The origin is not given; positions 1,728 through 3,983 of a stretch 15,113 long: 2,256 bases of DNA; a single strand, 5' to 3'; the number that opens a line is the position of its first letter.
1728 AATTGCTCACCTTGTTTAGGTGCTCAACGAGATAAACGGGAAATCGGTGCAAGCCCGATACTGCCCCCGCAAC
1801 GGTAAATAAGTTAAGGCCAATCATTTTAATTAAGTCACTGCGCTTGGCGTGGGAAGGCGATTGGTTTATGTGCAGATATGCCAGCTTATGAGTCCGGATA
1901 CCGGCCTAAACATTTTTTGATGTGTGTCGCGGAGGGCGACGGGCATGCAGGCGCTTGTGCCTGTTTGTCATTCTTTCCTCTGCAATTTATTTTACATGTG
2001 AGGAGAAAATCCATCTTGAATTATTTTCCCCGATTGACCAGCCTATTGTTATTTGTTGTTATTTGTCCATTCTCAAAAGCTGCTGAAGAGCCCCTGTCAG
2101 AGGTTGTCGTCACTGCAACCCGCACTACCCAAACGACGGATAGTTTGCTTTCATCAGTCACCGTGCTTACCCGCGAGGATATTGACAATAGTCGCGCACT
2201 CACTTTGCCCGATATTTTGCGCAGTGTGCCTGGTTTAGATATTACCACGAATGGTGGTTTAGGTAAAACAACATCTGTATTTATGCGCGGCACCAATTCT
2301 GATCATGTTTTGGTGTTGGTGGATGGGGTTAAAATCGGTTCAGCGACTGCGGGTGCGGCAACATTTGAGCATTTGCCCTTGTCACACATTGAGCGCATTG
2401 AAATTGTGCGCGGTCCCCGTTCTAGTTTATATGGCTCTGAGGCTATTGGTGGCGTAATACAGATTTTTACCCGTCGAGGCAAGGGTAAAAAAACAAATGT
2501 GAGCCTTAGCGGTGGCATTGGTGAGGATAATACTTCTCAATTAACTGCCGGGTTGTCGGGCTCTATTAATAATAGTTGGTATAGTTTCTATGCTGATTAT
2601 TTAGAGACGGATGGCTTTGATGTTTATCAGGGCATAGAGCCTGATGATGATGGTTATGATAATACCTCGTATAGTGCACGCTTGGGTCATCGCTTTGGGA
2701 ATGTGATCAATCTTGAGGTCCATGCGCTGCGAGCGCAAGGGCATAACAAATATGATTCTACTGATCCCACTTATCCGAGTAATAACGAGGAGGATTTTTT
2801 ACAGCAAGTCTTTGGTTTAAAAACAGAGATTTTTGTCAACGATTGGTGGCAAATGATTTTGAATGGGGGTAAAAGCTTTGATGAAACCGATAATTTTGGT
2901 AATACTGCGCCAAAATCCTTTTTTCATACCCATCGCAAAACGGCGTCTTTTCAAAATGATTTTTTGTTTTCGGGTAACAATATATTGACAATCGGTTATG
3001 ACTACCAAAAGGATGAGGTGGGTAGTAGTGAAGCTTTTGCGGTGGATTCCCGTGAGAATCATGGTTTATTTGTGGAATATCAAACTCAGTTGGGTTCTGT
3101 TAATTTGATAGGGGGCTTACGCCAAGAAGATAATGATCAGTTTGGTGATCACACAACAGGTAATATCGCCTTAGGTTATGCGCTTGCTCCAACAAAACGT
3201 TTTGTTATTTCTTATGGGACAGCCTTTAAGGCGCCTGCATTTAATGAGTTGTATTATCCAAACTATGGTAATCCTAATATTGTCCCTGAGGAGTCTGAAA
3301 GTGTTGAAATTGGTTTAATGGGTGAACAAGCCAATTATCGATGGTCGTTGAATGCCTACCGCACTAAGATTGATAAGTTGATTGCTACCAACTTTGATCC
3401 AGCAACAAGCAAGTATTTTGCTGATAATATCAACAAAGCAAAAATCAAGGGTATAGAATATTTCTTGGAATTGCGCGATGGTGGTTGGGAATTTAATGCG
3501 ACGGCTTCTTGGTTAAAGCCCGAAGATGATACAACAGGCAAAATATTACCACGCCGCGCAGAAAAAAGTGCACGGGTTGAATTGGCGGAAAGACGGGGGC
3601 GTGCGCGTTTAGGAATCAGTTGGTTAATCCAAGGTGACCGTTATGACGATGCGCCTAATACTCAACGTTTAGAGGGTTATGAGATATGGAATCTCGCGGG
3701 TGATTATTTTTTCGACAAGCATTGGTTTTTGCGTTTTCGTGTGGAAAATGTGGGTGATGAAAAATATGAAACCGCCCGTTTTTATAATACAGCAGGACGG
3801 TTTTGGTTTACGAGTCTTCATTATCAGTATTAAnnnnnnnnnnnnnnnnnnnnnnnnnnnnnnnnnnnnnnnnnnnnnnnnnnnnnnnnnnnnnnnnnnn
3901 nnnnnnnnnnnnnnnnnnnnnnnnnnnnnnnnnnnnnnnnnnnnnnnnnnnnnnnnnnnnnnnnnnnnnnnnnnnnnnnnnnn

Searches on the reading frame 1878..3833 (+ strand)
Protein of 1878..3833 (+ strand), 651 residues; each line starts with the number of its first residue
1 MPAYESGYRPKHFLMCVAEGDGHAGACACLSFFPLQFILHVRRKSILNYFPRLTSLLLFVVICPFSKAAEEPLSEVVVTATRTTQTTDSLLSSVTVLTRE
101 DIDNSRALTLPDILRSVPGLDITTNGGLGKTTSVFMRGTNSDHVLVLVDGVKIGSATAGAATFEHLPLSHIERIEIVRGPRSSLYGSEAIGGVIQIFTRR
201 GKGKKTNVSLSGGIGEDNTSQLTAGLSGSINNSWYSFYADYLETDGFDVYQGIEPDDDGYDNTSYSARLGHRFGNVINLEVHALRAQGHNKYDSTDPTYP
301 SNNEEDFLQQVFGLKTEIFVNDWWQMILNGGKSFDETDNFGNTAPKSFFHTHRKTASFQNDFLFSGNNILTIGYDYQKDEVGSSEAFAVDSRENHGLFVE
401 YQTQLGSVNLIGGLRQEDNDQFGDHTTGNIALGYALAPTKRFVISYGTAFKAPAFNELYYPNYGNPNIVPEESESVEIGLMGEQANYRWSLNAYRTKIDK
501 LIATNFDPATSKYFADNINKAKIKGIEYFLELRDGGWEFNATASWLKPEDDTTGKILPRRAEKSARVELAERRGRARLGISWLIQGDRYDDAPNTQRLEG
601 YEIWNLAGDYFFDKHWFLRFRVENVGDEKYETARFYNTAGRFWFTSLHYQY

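Call 7: search_protein_families(library=pfam, proteins=[window:1878-3833:+], max_evalue=0.01)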
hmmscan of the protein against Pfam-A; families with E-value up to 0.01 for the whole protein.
window:1878-3833:+ (651 aa): 2 families
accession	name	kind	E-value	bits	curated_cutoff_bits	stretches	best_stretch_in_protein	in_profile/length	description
PF00593.30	TonB_dep_Rec_b-barrel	-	6.3e-44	152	27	1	214-625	9-436/436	TonB dependent receptor-like, beta-barrel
PF07715.20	Plug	-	2.4e-28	99.2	23.9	1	90-193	5-107/107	TonB-dependent Receptor Plug Domain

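Call 8: search_protein_families(library=ncbifam, proteins=[window:1878-3833:+], max_evalue=0.01)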
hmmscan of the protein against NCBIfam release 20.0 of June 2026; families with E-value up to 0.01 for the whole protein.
window:1878-3833:+ (651 aa): 32 families (the best 25 are shown)
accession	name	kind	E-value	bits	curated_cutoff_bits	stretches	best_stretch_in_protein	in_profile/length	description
TIGR01779.1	TonB-B12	equivalog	4.6e-187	623.3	599.7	1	54-650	11-613/614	TonB-dependent vitamin B12 receptor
NF007926.1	PRK10641.1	equivalog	2.2e-111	373.3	836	1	56-650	7-616/617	TonB-dependent vitamin B12 receptor BtuB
TIGR01785.1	TonB-hemin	subfamily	2.2e-49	168.5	316.85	2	73-304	1-239/677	TonB-dependent heme/hemoglobin receptor family protein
TIGR01786.1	TonB-hemlactrns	subfamily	5.6e-41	140.7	323.75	2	75-278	2-228/719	TonB-dependent hemoglobin/transferrin/lactoferrin family receptor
TIGR01783.1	TonB-siderophor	subfamily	1.4e-39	136.3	223.5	2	92-277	4-186/649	TonB-dependent siderophore receptor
NF007478.2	PRK10064.1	equivalog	3.4e-36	124.8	745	2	56-210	12-168/663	catecholate siderophore receptor CirA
NF010010.0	PRK13483.1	equivalog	5.9e-36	123.7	927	1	66-497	25-485/660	ligand-gated channel protein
NF053590.1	TonB_dep_TOL0244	equivalog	4.8e-32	111.4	645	1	71-547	8-493/604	TOL_0244 family TonB-dependent receptor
NF010011.0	PRK13484.1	equivalog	1.9e-29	102.4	1197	2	53-235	11-191/682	IreA family TonB-dependent siderophore receptor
NF010038.0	PRK13513.1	equivalog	8.5e-29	100.6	942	1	67-219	29-186/659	ligand-gated channel protein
TIGR04056.1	OMP_RagA_SusC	subfamily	7.8e-27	94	368.25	1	70-220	75-225/981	SusC/RagA family TonB-linked outer membrane protein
NF010012.0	PRK13486.1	equivalog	1.7e-25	89.5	924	2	75-219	27-177/696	TonB-dependent receptor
NF049945.1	TonB_dep_FCYXU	equivalog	2.6e-22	79.2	825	1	72-247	35-218/697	TonB-dependent receptor, FCYXU motif-type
NF010048.1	PRK13524.1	subfamily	2.6e-22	79.1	493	1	70-263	37-248/744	FepA family TonB-dependent siderophore receptor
NF010051.0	PRK13528.1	subfamily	5.7e-22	77.8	583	1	72-214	33-188/727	FepA family TonB-dependent siderophore receptor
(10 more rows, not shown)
